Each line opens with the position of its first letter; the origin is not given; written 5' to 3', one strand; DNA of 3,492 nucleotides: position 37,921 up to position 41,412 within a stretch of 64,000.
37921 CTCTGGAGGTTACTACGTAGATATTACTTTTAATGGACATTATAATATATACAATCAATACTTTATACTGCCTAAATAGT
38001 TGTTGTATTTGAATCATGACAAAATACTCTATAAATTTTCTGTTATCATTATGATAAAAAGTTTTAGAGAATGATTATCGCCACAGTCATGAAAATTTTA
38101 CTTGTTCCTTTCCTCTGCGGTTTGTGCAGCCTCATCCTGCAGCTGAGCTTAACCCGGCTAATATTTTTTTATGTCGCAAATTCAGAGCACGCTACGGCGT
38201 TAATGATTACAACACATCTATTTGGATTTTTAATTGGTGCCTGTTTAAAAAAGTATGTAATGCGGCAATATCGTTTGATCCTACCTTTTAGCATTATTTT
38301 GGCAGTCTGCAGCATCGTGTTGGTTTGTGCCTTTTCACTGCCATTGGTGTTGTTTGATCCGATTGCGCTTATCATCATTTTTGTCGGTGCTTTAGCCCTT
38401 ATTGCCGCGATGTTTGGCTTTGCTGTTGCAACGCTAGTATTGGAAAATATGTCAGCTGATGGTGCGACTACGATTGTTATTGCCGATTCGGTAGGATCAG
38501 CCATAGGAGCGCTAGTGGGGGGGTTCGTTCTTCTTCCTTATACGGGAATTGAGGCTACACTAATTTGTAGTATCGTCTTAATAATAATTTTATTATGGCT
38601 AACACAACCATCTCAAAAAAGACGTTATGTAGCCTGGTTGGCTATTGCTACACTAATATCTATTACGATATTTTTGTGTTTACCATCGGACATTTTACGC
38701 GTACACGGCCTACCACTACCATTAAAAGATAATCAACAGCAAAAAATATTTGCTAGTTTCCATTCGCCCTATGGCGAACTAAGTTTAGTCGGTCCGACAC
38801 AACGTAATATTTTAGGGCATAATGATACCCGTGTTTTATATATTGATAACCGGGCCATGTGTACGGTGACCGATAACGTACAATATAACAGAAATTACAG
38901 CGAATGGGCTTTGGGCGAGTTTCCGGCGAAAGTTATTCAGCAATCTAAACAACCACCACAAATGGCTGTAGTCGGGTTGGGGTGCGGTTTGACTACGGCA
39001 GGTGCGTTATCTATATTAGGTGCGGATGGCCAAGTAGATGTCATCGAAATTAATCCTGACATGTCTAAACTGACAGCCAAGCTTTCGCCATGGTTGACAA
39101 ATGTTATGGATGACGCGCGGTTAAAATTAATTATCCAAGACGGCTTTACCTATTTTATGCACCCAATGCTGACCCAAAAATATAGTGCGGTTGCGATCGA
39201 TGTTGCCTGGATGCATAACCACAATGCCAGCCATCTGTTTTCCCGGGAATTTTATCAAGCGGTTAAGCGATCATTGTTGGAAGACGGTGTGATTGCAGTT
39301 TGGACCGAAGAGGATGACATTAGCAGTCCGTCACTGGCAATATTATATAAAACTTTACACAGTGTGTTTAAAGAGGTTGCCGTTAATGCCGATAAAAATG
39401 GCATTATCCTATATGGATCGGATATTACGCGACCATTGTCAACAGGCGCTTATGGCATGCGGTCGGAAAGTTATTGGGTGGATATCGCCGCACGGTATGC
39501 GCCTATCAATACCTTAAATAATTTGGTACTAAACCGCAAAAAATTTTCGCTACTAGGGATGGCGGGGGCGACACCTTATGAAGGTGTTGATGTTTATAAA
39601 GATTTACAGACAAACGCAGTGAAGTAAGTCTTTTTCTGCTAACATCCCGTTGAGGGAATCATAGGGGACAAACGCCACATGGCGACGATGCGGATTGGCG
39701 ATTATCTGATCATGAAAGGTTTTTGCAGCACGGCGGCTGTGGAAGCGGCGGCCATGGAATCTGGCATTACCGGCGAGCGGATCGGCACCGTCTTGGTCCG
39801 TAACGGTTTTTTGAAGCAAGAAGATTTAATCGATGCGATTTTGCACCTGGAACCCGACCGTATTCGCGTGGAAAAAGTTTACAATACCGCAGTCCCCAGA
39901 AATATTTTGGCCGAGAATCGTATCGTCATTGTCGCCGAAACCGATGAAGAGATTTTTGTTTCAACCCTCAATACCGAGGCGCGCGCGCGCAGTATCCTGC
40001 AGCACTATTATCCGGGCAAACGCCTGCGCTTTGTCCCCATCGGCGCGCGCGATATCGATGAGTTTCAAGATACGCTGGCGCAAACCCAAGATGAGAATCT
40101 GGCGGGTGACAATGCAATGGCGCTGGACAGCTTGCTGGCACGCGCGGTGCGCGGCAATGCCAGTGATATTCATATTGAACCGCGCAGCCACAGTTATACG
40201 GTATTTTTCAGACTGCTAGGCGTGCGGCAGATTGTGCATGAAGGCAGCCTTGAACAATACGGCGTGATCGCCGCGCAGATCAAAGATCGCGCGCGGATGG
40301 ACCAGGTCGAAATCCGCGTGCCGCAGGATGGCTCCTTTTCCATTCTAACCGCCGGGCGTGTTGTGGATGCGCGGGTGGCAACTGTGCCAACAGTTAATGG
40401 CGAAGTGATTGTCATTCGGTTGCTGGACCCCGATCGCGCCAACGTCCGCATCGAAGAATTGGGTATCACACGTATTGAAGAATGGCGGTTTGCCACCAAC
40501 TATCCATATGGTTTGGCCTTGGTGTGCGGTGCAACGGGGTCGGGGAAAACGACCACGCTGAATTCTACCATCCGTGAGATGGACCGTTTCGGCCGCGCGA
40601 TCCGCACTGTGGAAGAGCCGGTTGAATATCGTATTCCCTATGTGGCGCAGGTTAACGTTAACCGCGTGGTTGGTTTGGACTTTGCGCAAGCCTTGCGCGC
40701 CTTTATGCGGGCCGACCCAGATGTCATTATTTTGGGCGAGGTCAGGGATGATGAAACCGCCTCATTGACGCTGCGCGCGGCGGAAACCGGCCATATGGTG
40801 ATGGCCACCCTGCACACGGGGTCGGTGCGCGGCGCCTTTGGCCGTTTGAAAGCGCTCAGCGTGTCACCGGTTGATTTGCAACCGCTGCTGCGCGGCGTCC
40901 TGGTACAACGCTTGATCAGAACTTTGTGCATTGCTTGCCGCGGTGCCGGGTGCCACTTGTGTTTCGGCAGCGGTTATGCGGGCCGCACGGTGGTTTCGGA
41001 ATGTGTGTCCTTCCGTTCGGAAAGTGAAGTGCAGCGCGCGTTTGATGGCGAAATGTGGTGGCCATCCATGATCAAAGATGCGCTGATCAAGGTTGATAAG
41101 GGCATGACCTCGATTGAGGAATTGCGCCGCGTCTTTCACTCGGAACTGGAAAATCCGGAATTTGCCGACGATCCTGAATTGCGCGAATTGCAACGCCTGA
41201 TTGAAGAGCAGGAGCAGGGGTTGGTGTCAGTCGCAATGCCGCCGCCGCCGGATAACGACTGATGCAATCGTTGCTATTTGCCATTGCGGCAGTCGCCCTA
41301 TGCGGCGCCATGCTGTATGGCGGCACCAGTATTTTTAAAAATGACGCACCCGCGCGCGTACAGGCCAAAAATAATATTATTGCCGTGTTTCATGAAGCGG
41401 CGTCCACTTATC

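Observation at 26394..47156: Chimeric type IVb-pilus / Dot-Icm-subset machine encoded as one translationally coupled cluster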

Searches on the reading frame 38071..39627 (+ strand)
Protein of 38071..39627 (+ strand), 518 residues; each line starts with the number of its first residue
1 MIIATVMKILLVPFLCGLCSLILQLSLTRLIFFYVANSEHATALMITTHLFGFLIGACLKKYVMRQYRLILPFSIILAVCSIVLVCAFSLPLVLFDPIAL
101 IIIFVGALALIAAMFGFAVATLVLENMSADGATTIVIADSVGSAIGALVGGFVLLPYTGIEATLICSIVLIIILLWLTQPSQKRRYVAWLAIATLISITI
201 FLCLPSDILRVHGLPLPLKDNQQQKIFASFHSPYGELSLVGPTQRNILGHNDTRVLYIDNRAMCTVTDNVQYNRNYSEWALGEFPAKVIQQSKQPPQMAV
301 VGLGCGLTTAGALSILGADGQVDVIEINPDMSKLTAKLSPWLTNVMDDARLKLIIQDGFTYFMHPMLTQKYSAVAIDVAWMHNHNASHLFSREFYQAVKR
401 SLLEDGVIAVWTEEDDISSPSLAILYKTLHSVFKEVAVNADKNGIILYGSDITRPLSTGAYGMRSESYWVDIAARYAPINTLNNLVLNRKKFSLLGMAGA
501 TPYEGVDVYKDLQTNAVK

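Call 4: search_protein_families(library=pfam, proteins=[window:38071-39627:+], max_evalue=0.01)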
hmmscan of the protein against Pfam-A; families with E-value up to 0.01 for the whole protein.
window:38071-39627:+ (518 aa): 1 family
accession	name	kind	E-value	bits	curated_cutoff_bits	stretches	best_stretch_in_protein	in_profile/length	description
PF01564.23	Spermine_synth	-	2.7e-10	40.5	22.9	1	320-437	43-157/186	Spermine/spermidine synthase domain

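Call 10: search_protein_families(library=ncbifam, proteins=[window:38071-39627:+], max_evalue=0.01)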
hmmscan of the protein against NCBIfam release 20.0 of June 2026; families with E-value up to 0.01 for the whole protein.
window:38071-39627:+ (518 aa): 6 families
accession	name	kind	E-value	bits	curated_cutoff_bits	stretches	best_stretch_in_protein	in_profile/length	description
NF002956.0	PRK03612.1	equivalog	4.1e-27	94.8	472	1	9-432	22-437/522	polyamine aminopropyltransferase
NF002010.0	PRK00811.1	equivalog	1.9e-14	53.6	260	1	254-438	46-219/287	polyamine aminopropyltransferase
TIGR00417.1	speE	equivalog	1.8e-11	43.8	249.55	1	254-438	40-212/271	spermidine synthase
NF037959.1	MFS_SpdSyn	subfamily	6.2e-08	31.8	40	1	297-442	278-415/480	fused MFS/spermidine synthase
NF003380.0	PRK04457.1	equivalog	3.9e-06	26.1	304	1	293-414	68-184/265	polyamine aminopropyltransferase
NF002435.0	PRK01581.1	equivalog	0.0003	20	537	1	288-409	144-265/374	polyamine aminopropyltransferase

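Call 90: search_solved_structures(query=window:38071-39624:+, max_evalue=0.001, show_alignments=1)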
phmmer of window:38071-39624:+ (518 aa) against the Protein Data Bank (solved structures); distinct sequences matched with E-value up to 0.001: 17.
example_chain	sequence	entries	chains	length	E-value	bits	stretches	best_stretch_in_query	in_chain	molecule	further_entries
7xif_A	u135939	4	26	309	9.3e-10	40.9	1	254-410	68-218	Polyamine aminopropyltransferase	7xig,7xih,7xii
1inl_A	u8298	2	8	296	2.3e-05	26.4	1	294-434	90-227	Spermidine synthase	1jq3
6qmm_B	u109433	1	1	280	2.4e-05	26.3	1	297-436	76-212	Polyamine aminopropyltransferase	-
6qmm_A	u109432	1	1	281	6.4e-05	24.9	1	297-436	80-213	Polyamine aminopropyltransferase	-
1iy9_A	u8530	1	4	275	7.4e-05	24.7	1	293-416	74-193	Spermidine synthase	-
6o65_A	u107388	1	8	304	0.00011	24.1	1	294-415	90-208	Spermidine synthase 1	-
1xj5_A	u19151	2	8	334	0.00014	23.8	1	294-415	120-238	Spermidine synthase 1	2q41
6o63_A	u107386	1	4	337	0.00014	23.8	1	294-415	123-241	Spermidine synthase 1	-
6o64_A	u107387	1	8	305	0.00016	23.6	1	293-417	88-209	Spermidine synthase 2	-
1uir_A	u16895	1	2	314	0.00019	23.3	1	292-434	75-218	Polyamine Aminopropyltransferase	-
3anx_A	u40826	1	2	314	0.00055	21.8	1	292-411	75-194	spermidine synthase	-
4xuc_A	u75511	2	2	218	0.00072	21.4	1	276-384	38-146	Catechol O-methyltransferase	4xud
3a7e_A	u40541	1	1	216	0.00074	21.4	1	276-384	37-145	Catechol O-methyltransferase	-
4xue_B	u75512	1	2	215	0.00076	21.4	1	276-384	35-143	Catechol O-methyltransferase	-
3bwm_A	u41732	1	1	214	0.00076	21.4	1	276-384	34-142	Catechol O-methyltransferase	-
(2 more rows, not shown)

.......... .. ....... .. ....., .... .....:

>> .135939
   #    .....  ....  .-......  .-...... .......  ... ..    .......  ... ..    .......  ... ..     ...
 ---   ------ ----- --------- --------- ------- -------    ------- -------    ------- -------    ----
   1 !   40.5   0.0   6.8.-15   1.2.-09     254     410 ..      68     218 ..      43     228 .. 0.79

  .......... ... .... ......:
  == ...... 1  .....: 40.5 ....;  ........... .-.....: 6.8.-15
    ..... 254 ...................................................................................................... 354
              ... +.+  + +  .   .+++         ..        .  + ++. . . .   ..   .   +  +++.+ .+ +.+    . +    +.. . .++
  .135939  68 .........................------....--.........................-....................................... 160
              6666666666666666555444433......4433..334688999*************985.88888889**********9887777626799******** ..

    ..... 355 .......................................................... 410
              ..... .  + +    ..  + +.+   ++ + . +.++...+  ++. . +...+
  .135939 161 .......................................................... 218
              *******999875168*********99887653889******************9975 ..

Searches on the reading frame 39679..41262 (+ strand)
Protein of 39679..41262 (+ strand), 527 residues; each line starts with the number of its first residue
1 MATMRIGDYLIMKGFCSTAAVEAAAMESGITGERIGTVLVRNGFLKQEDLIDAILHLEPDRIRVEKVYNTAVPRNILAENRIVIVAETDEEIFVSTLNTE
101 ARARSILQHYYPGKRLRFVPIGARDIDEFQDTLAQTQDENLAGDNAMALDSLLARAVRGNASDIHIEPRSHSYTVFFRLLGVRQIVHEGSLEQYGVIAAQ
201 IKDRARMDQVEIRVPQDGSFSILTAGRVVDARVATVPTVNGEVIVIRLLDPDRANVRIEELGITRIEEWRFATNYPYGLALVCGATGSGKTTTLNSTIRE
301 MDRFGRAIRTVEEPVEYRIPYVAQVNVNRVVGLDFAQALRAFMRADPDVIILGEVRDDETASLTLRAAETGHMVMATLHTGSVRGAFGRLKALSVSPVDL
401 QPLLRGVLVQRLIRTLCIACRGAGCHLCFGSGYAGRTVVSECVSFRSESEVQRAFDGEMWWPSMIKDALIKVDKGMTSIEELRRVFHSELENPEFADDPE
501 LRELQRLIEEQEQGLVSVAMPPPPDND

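Call 4: search_protein_families(library=pfam, proteins=[window:39679-41262:+], max_evalue=0.01)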
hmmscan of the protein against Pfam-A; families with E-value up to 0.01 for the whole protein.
window:39679-41262:+ (527 aa): 6 families
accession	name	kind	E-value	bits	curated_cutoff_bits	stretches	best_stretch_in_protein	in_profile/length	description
PF00437.27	T2SSE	-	8e-88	295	24.9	1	149-483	12-369/370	Type II/IV secretion system protein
PF13401.12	AAA_22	-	0.002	18.9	27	0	278-302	6-30/130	AAA domain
PF13191.12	AAA_16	-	0.0029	18.5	32.6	0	274-338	22-72/167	AAA ATPase domain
PF01580.24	FtsK_SpoIIIE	-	0.0032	17.4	24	1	278-298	40-60/221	FtsK/SpoIIIE family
PF05157.20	MshEN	-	0.0085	16.5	23.1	0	57-138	8-88/90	MshEN domain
PF06414.18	Zeta_toxin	-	0.0089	15.9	22.3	0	280-324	19-63/199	Zeta toxin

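Call 11: search_protein_families(library=ncbifam, proteins=[window:39679-41262:+], max_evalue=0.01)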
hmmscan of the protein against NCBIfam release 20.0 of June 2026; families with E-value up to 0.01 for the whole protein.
window:39679-41262:+ (527 aa): 20 families
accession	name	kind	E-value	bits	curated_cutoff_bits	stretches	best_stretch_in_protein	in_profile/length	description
TIGR02533.1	type_II_gspE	equivalog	2.9e-86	290.1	630.25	1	144-421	105-387/486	type II secretion system ATPase GspE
TIGR02538.1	type_IV_pilB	equivalog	3.6e-83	280.1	675.65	1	127-421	160-460/564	type IV-A pilus assembly ATPase PilB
NF007755.0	PRK10436.1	equivalog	2.1e-78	264.1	617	1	109-421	56-363/465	type II secretion system protein GspE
NF053534.1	T4PilAsmATPsTfpB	equivalog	9.3e-71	238.9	850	1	149-421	205-480/584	type IV pilus assembly ATPase TfpB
NF041000.1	ATPase_ComGA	equivalog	1.4e-62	211.1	300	1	151-414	2-266/267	competence type IV pilus ATPase ComGA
TIGR01420.1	pilT_fam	subfamily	7e-41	140.6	319.1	1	149-412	2-259/343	PilT/PilU family type 4a pilus ATPase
TIGR02525.1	plasmid_TraJ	equivalog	6.5e-22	78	368.3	1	276-415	147-300/372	plasmid transfer ATPase TraJ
TIGR02524.1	dot_icm_DotB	equivalog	4.3e-19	68.9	463.3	1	278-391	135-257/358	Dot/Icm type IV secretion system ATPase DotB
TIGR02788.1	VirB11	equivalog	4.4e-17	62.1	249.95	1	281-396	148-268/308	P-type DNA transfer ATPase VirB11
NF058587.1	archaellum_moto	equivalog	4.5e-16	58.7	550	1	281-391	279-394/527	archaellum flagellar ATPase motor FlaI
TIGR02782.1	TrbB_P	equivalog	1.1e-14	54.5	304.55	1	281-394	140-256/303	P-type conjugative transfer ATPase TrbB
NF010407.0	PRK13833.1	subfamily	7.9e-14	51.8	499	1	281-395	148-264/323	conjugal transfer protein TrbB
NF010469.0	PRK13894.1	subfamily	2.9e-13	49.9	508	1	281-402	153-280/320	conjugal transfer ATPase TrbB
TIGR03819.1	heli_sec_ATPase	hypoth_equivalog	4.3e-12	45.9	373.15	1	281-395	182-302/340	TadA family conjugal transfer-associated ATPase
NF010475.0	PRK13900.1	equivalog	4.8e-10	39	389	1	281-393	164-282/333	type IV secretion system ATPase VirB11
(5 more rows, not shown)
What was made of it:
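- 39679..41262 (+): GspE/PilB-type assembly ATPase with a CxxC…CxxC motif and a weak MshEN-like N-terminus. T2SSE 295 bits; GspE 290 and PilB 280 bits (calls 4, 11).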

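Call 70: search_solved_structures(query=window:39679-41259:+, max_evalue=1e-20)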
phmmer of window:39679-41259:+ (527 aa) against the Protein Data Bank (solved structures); distinct sequences matched with E-value up to 1e-20: 20.
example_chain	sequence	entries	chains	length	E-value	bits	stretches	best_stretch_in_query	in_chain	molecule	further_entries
4pht_A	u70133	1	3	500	5.4e-70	239.8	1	121-421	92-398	General secretory pathway protein E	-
1p9r_A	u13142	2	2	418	1.8e-69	238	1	130-421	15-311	General secretion pathway protein E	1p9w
4ksr_A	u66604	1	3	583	5e-69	236.6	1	147-421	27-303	Type II secretion system protein E, Hemolysin-coregulated protein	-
4kss_A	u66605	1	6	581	7.2e-69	236.1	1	147-421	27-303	Type II secretion system protein E, hemolysin-coregulated protein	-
3jc8_Ba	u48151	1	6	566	3.9e-64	220.5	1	5-422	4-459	Type IV-A pilus assembly ATPase PilB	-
6f8l_G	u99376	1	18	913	3.2e-62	214.2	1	72-421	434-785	Type IV pilus assembly protein PilF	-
6olj_C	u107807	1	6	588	3.8e-61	210.6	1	71-421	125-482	Type IV pilus biogenesis ATPase PilB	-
5tsg_B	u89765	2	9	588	4e-61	210.5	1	71-421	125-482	Type IV pilus biogenesis ATPase PilB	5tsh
5zfr_A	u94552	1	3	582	4.5e-61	210.4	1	148-422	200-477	Type IV pilus biogenesis ATPase PilB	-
5oiu_A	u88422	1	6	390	1.3e-56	195.6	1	152-421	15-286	Type IV pilus assembly protein PilF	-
6ejf_A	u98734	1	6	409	1.4e-56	195.6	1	153-421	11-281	Type IV pilus assembly protein PilF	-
5it5_F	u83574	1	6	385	1.5e-56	195.5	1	153-421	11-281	ATP binding motif-containing protein PilF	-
3jvu_A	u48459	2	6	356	9.3e-26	93.9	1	149-413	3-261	Twitching mobility protein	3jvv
2eyu_A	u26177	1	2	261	2e-24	89.5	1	277-430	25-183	twitching motility protein PilT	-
6ojx_A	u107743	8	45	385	3.1e-24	88.9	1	257-408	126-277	Twitching motility pilus retraction ATPase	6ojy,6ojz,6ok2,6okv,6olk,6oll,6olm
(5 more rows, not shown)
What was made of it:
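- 39679..41262 (+): PDB: GspE 240, PilB 220, BfpD 88 bits (call 70).
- On Type IVb pilus (Tcp/Bfp/Cof/R64 class): BfpD scores 88 bits against GspE at 240 (call 70).
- Closest known: T2SS / type IVa pilus / MSHA assembly machinery. Same: The ATPase has a tetracysteine motif and is closest to GspE and PilB (calls 11, 70).
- The ATPase is GspE/PilB-like (call 70). The ATPase is closest to T2SS GspE (240 bits, call 70).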
